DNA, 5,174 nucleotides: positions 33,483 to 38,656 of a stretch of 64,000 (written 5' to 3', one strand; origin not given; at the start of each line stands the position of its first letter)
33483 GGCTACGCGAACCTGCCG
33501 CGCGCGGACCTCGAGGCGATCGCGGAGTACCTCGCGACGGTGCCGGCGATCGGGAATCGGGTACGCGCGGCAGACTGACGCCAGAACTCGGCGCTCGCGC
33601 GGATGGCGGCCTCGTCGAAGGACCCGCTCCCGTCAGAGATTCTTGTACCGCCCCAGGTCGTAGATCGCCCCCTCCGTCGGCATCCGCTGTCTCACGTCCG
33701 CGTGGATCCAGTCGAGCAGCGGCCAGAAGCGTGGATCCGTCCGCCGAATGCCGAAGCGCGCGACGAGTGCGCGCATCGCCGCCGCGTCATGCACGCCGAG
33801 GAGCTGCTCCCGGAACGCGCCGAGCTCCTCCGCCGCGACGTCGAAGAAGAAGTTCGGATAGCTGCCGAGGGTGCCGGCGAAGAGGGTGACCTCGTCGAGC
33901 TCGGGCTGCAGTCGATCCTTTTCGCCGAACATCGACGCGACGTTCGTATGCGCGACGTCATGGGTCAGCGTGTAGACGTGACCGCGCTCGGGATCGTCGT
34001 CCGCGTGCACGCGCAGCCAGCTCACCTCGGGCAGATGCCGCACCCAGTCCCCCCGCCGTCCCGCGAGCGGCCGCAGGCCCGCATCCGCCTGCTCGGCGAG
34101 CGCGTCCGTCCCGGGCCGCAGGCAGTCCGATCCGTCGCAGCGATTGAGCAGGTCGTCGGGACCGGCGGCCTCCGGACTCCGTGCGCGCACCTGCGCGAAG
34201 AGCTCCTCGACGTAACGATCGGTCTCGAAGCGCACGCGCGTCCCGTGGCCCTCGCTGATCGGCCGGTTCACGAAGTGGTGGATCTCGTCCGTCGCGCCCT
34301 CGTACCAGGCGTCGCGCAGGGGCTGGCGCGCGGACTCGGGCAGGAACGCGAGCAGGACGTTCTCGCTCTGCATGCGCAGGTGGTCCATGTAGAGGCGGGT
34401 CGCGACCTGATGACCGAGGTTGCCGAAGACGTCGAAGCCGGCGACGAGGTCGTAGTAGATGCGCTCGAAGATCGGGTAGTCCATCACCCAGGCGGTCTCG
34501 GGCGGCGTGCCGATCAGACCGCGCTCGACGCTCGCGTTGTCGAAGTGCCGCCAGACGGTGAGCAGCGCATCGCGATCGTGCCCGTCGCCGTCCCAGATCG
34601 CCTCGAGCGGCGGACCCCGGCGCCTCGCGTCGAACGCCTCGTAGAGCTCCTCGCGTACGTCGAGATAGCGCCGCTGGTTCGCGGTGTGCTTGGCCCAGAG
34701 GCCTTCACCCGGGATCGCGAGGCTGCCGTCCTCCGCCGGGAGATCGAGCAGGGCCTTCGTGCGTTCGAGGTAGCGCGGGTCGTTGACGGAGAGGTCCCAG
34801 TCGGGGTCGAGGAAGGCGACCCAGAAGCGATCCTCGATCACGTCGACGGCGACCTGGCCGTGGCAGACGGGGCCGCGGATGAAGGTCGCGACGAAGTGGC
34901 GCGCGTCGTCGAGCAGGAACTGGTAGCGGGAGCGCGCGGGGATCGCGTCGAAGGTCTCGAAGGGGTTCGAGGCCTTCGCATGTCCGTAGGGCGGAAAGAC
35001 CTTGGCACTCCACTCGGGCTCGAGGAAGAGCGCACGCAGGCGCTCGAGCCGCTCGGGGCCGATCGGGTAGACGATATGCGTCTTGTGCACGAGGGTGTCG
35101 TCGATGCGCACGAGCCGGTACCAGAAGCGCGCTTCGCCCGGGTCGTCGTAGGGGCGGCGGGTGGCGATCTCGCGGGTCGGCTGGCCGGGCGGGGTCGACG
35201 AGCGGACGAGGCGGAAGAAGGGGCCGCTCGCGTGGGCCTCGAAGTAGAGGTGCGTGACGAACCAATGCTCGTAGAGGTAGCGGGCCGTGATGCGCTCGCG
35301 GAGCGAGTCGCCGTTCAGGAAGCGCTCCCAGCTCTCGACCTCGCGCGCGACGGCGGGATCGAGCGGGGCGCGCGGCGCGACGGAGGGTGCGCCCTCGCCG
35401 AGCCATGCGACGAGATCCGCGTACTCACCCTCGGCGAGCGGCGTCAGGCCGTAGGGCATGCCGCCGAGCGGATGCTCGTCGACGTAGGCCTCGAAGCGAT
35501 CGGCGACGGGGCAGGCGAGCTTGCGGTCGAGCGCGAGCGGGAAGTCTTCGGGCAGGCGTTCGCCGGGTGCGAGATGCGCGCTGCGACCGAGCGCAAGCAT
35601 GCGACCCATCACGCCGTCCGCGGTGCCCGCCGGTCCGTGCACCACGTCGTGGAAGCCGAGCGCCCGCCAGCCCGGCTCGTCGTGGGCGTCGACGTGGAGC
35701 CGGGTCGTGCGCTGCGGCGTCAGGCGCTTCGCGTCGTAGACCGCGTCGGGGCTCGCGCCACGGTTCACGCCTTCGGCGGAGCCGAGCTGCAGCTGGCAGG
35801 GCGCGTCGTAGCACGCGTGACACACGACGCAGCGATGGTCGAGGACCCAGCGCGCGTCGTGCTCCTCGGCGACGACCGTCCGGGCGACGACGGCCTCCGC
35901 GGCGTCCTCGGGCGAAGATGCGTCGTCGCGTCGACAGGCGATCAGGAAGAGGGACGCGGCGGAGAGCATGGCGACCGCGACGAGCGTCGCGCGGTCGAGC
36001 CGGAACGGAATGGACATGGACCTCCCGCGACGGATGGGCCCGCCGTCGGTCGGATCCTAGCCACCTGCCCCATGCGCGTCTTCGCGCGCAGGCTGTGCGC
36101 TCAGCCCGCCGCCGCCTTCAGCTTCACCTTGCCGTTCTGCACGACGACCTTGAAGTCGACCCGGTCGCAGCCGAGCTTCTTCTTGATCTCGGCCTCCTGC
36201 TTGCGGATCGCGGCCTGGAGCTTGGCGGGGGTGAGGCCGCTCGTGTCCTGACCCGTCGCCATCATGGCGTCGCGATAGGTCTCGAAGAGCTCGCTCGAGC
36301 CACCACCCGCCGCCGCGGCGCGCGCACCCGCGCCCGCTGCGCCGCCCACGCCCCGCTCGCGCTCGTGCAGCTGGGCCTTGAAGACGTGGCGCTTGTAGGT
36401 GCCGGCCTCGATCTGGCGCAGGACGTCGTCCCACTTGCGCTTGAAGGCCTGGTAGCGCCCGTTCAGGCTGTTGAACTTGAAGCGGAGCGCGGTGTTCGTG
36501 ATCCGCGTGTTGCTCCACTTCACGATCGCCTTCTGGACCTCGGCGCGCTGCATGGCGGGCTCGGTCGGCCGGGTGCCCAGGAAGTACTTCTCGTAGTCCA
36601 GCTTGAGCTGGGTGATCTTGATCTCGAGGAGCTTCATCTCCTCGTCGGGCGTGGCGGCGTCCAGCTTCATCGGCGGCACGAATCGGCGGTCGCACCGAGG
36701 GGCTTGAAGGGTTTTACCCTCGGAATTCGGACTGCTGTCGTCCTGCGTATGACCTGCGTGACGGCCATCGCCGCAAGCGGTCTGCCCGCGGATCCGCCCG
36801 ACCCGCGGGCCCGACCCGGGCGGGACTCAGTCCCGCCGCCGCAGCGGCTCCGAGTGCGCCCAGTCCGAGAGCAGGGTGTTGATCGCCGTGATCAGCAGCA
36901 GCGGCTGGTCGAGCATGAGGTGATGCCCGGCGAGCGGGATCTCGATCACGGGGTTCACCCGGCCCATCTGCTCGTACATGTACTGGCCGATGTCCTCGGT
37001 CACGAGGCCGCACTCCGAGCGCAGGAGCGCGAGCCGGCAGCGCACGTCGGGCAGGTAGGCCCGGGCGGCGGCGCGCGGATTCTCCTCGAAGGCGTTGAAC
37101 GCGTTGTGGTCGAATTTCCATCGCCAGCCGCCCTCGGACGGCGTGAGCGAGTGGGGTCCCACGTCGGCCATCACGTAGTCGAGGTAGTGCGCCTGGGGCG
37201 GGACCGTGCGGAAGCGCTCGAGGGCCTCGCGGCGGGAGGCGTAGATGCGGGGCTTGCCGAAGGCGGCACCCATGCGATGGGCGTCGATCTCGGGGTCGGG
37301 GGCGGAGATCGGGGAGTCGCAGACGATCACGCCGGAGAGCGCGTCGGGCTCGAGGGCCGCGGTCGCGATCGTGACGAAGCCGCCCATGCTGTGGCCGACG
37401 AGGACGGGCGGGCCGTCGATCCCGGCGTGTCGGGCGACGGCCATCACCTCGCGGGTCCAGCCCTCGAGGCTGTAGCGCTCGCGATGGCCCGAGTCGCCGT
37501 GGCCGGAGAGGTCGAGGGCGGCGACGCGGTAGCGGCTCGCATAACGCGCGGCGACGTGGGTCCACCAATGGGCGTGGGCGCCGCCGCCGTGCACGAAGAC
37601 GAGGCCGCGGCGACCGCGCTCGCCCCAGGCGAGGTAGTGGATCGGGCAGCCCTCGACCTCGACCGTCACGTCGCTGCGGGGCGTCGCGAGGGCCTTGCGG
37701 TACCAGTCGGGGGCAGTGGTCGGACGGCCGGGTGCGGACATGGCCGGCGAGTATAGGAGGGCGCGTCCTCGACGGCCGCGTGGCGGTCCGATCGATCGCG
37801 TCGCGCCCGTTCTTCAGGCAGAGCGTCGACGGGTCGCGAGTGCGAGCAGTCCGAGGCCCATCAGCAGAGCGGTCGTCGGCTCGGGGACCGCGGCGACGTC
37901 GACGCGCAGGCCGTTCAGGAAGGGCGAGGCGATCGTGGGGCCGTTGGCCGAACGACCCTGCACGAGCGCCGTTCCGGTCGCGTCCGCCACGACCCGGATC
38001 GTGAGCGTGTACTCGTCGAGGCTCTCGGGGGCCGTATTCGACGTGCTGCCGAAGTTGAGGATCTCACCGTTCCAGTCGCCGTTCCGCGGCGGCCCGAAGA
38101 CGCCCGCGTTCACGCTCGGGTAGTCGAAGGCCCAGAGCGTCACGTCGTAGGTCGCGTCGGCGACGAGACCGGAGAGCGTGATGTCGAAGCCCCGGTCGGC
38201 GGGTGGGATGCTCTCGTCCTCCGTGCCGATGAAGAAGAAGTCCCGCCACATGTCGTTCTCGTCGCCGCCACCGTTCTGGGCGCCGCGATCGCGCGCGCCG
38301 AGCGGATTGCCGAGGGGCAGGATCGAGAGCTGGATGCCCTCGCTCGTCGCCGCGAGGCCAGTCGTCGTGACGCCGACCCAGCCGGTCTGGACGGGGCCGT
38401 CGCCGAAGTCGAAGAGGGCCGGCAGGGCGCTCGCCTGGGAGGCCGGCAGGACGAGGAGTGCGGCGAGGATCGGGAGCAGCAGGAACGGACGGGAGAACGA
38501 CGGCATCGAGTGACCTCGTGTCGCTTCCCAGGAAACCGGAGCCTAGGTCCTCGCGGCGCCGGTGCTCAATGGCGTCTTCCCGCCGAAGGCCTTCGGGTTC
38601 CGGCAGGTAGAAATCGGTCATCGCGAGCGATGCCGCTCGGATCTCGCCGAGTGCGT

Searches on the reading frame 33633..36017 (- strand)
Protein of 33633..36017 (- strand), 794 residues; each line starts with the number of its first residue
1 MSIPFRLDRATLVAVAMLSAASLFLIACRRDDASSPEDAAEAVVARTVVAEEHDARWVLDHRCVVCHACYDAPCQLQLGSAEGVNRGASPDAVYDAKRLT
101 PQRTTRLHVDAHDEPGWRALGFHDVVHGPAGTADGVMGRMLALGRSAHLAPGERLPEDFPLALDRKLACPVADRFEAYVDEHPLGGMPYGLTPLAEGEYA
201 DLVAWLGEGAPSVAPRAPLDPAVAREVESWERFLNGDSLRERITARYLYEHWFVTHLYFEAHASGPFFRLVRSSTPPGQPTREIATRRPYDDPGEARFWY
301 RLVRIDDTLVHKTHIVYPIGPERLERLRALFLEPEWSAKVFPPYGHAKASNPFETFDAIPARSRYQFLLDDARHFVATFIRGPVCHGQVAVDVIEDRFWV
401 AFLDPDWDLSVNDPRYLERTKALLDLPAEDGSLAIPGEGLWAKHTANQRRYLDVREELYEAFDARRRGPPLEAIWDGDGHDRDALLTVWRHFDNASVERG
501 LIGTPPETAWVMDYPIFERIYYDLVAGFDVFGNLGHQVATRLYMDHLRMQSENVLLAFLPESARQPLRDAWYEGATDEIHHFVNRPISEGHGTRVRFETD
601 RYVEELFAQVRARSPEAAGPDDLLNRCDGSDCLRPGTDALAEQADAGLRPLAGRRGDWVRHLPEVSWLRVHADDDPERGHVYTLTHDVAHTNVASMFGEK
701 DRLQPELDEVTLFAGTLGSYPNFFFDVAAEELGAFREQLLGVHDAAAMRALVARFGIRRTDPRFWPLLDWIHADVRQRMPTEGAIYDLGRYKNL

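Call 64: search_protein_families(library=pfam, proteins=[window:33633-36017:-], max_evalue=0.0001)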
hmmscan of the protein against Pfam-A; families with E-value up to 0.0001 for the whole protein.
window:33633-36017:- (794 aa): 1 family
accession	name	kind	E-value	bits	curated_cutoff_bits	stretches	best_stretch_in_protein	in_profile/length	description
PF06934.16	CTI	-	2.2e-248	826.9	25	1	103-793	2-692/692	Fatty acid cis/trans isomerase (CTI)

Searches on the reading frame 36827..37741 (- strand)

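Call 64: search_protein_families(library=pfam, proteins=[window:36827-37741:-], max_evalue=0.0001)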
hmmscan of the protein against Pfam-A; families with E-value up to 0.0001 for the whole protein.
window:36827-37741:- (304 aa): 5 families
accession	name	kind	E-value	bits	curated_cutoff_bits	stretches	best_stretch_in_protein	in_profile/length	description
PF12697.13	Abhydrolase_6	-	9e-23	82.5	26.3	1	47-281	1-212/217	Alpha/beta hydrolase family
PF00561.26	Abhydrolase_1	-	2.6e-17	63.8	25.8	1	47-174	3-131/245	alpha/beta hydrolase fold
PF12146.15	Hydrolase_4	-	5.7e-14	52.4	27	1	47-154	7-119/239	Serine aminopeptidase, S33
PF00975.26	Thioesterase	-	4.6e-06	27.4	26.4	1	47-129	3-85/226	Thioesterase domain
PF07819.20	PGAP1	-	3.9e-05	24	24.3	0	113-154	94-138/233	PGAP1-like alpha/beta domain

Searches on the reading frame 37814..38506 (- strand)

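Call 64: search_protein_families(library=pfam, proteins=[window:37814-38506:-], max_evalue=0.0001)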
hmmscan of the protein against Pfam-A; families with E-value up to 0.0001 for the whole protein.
window:37814-38506:- (230 aa): 1 family
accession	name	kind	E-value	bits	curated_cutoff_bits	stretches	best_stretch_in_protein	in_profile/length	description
PF07589.16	PEP-CTERM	-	5.6e-07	29.8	20.7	1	206-228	1-24/24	PEP-CTERM motif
